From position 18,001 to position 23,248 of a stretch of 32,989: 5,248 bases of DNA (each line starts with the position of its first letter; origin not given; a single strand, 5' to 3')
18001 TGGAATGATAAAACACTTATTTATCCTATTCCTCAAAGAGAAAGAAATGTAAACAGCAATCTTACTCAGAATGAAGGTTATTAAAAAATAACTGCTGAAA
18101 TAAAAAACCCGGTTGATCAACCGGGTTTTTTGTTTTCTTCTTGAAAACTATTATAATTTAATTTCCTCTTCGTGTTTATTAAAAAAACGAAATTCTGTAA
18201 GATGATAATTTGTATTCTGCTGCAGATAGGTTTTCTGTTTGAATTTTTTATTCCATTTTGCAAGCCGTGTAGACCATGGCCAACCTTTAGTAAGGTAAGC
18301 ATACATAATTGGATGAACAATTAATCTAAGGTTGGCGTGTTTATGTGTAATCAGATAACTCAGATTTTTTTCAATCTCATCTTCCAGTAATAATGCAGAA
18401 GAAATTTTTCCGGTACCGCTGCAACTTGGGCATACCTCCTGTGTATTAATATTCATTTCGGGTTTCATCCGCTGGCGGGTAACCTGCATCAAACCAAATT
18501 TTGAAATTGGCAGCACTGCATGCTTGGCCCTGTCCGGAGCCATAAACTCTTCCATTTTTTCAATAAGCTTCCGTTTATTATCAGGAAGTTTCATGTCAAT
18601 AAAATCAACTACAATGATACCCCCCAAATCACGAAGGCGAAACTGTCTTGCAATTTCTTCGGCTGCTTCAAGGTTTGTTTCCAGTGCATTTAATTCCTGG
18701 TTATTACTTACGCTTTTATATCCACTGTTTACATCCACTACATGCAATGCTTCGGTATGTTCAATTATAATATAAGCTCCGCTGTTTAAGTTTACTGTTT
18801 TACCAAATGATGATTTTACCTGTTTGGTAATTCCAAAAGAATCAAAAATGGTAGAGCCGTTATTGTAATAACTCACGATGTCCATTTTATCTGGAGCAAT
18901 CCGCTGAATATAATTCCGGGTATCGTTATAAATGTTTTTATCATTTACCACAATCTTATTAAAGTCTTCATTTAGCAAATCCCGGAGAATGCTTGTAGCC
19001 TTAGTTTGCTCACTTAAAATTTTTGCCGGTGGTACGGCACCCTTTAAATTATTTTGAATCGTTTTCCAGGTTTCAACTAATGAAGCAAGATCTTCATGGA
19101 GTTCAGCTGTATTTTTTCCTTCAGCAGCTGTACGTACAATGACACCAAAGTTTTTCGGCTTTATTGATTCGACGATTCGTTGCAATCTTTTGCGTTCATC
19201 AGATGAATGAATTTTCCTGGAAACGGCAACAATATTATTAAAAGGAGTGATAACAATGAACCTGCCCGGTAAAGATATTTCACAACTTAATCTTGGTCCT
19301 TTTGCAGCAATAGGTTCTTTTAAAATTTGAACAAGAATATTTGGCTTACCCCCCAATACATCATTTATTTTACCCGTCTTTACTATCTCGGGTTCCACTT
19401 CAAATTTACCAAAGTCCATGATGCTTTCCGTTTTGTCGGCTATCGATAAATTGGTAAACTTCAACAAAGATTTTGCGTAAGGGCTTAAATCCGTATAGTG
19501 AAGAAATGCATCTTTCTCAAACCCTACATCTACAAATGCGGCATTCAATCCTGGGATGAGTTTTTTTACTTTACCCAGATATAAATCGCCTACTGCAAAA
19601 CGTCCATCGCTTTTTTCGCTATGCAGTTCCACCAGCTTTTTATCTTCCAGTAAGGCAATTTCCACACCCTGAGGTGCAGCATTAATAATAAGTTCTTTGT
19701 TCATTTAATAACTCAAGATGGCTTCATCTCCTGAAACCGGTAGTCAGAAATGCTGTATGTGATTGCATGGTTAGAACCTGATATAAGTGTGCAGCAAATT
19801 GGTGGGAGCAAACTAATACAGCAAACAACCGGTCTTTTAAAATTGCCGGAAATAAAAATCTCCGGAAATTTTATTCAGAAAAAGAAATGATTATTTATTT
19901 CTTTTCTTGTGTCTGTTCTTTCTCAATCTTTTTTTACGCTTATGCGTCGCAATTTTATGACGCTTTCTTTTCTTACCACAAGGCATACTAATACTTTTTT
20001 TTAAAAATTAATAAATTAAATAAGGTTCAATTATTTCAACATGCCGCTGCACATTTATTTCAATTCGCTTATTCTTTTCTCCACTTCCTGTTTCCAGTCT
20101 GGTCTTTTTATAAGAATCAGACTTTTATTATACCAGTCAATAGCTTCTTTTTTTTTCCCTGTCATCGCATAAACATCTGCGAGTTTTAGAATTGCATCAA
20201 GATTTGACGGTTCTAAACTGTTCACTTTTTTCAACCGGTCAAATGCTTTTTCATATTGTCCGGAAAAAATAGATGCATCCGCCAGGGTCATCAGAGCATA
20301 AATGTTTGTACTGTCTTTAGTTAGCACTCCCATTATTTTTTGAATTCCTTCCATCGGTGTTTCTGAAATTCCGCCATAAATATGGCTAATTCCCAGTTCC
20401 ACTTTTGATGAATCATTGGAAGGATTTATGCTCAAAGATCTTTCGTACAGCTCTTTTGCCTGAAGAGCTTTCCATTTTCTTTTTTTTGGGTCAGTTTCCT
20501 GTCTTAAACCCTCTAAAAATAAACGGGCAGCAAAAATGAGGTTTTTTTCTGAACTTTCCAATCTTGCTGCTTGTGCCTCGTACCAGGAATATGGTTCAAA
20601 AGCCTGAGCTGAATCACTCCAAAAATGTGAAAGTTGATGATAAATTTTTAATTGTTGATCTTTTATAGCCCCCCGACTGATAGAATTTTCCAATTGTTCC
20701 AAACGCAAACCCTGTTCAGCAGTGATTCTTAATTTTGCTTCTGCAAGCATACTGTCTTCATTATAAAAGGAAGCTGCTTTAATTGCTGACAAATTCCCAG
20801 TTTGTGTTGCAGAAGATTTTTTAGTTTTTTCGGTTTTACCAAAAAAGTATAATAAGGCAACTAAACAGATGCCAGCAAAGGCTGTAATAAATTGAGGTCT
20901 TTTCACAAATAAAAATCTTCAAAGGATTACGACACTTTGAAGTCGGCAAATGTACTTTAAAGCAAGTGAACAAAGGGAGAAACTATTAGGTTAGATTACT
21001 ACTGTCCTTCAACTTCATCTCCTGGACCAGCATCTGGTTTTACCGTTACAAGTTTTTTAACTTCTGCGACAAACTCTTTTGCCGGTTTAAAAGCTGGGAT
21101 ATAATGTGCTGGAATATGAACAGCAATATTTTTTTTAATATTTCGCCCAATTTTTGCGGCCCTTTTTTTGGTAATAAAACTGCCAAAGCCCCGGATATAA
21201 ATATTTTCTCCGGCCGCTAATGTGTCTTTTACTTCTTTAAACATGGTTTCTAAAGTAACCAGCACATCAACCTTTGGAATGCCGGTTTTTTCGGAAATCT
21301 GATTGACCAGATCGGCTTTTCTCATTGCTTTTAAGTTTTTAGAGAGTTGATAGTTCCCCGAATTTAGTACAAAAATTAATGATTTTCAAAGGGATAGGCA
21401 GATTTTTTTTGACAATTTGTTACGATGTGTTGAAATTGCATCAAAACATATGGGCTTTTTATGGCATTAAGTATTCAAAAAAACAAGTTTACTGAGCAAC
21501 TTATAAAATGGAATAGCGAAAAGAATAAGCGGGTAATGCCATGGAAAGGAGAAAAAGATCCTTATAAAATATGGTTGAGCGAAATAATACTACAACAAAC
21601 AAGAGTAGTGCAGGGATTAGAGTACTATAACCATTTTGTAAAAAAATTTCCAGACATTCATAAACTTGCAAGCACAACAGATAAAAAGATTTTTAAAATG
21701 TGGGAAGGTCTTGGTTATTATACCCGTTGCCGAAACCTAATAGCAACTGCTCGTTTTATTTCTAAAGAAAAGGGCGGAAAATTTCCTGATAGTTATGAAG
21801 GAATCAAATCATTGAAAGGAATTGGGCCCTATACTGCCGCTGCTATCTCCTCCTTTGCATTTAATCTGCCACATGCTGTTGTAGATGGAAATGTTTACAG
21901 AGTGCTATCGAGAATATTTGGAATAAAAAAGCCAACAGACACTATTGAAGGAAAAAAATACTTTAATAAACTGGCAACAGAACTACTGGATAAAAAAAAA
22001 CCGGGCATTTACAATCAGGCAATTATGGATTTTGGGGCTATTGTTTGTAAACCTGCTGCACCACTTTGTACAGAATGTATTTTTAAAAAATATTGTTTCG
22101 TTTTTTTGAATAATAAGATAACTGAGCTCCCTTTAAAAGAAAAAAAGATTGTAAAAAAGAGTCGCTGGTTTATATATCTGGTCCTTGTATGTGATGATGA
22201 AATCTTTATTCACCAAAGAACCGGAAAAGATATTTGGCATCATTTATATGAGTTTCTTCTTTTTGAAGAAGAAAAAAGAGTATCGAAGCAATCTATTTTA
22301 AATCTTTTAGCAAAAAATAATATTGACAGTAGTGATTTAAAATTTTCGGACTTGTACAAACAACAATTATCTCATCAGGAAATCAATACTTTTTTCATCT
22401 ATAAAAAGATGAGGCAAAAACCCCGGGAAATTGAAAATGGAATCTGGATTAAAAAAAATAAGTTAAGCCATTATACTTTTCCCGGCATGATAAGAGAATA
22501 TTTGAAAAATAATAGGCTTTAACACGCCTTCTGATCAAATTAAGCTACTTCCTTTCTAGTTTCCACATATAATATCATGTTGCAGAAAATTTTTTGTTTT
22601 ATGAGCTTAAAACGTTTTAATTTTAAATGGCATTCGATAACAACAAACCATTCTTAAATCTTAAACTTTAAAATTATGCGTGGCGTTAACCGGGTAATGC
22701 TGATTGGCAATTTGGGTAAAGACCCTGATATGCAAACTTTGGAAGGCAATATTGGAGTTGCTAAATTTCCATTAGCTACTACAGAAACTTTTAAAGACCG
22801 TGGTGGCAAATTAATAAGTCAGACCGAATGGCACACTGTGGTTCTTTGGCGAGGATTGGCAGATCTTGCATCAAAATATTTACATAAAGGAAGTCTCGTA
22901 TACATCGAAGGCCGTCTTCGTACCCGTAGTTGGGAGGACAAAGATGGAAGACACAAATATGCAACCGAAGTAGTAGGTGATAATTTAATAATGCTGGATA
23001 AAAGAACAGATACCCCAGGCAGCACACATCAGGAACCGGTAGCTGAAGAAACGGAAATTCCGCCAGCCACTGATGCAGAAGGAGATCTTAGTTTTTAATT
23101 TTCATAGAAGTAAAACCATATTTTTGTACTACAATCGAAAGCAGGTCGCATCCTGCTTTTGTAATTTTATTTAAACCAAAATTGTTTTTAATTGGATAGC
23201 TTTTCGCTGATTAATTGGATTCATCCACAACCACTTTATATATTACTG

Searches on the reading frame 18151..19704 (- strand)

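Call 70: search_protein_families(library=pfam, proteins=[window:18151-19704:-], max_evalue=0.00001)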
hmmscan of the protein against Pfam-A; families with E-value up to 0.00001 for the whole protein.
window:18151-19704:- (517 aa): 1 family
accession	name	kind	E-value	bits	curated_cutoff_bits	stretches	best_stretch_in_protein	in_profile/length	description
PF10150.14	RNase_E_G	-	1.3e-99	333.4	25.5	1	144-413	1-270/270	Ribonuclease E/G family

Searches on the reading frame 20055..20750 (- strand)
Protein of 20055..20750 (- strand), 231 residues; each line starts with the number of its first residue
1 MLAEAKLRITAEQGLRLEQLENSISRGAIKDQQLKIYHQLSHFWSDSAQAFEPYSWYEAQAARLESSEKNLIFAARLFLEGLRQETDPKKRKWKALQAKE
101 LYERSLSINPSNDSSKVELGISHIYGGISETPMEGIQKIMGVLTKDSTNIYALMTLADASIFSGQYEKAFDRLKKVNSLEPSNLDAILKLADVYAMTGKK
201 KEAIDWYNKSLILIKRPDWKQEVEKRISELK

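Call 70: search_protein_families(library=pfam, proteins=[window:20055-20750:-], max_evalue=0.00001)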
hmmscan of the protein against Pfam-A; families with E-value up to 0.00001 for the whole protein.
window:20055-20750:- (231 aa): 9 families
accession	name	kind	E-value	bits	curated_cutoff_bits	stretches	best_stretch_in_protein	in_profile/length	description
PF07719.23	TPR_2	-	2.9e-10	39.9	27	0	188-213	5-30/34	Tetratricopeptide repeat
PF14559.12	TPR_19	-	6e-10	39.8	25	1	163-209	4-50/68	Tetratricopeptide repeat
PF13431.12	TPR_17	-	5.2e-07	29.9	24.4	0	174-204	3-33/34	Tetratricopeptide repeat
PF13181.12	TPR_8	-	6.3e-07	29.5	25.7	0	185-211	2-28/34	Tetratricopeptide repeat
PF13414.12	TPR_11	-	1.4e-06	28.4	26.8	0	163-198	7-42/42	TPR repeat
PF23914.1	TPR_CcmH_CycH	-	3.5e-06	27.4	42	0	97-177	68-148/158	Cytochrome c-type biogenesis protein H TPR domain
PF14561.12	TPR_20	-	3.6e-06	27.7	25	0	136-173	8-45/90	Tetratricopeptide repeat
PF00515.34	TPR_1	-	4.1e-06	26.8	27.8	0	189-211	6-28/34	Tetratricopeptide repeat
PF13428.12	TPR_14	-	6.8e-06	26.7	23.5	0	152-192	3-43/44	Tetratricopeptide repeat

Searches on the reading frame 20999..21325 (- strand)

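Call 71: search_protein_families(library=pfam, proteins=[window:20999-21325:-], max_evalue=0.00001)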
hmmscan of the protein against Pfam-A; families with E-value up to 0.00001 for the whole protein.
window:20999-21325:- (108 aa): 2 families
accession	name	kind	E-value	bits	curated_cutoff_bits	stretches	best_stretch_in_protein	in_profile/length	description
PF00216.26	Bac_DNA_binding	-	2.3e-26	92.3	22.4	1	1-89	1-89/90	Bacterial DNA-binding protein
PF18291.6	HU-HIG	-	1.8e-07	31.7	26.2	1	4-92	35-121/125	HU domain fused to wHTH, Ig, or Glycine-rich motif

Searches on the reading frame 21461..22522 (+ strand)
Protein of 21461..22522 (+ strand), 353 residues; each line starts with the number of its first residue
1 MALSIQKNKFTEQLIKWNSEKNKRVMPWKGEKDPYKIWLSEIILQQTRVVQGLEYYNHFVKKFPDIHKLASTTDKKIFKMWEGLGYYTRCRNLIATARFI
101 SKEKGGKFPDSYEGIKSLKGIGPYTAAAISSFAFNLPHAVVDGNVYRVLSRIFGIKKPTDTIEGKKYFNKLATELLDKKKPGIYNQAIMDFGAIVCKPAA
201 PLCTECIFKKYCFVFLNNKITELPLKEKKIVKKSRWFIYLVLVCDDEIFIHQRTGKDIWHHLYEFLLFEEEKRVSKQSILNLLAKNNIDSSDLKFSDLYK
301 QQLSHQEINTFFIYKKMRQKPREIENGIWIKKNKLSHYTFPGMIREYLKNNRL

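Call 71: search_protein_families(library=pfam, proteins=[window:21461-22522:+], max_evalue=0.00001)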
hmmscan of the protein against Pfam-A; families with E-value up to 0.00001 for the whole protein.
window:21461-22522:+ (353 aa): 3 families
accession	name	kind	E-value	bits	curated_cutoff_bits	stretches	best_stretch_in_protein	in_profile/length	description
PF00730.31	HhH-GPD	-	1.1e-17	64.8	26.2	1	40-161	2-95/108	HhH-GPD superfamily base excision DNA repair protein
PF14815.12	NUDIX_4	-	5.3e-13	49.2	35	1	239-349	2-112/113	NUDIX domain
PF00633.29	HHH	-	6.6e-07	29.3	24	1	105-132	3-30/30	Helix-hairpin-helix motif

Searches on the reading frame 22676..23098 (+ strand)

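Call 71: search_protein_families(library=pfam, proteins=[window:22676-23098:+], max_evalue=0.00001)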
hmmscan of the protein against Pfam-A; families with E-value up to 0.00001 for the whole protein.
window:22676-23098:+ (140 aa): 1 family
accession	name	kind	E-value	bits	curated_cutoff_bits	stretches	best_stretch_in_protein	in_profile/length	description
PF00436.31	SSB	-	1.5e-33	115.4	26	1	4-106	1-103/104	Single-strand binding protein family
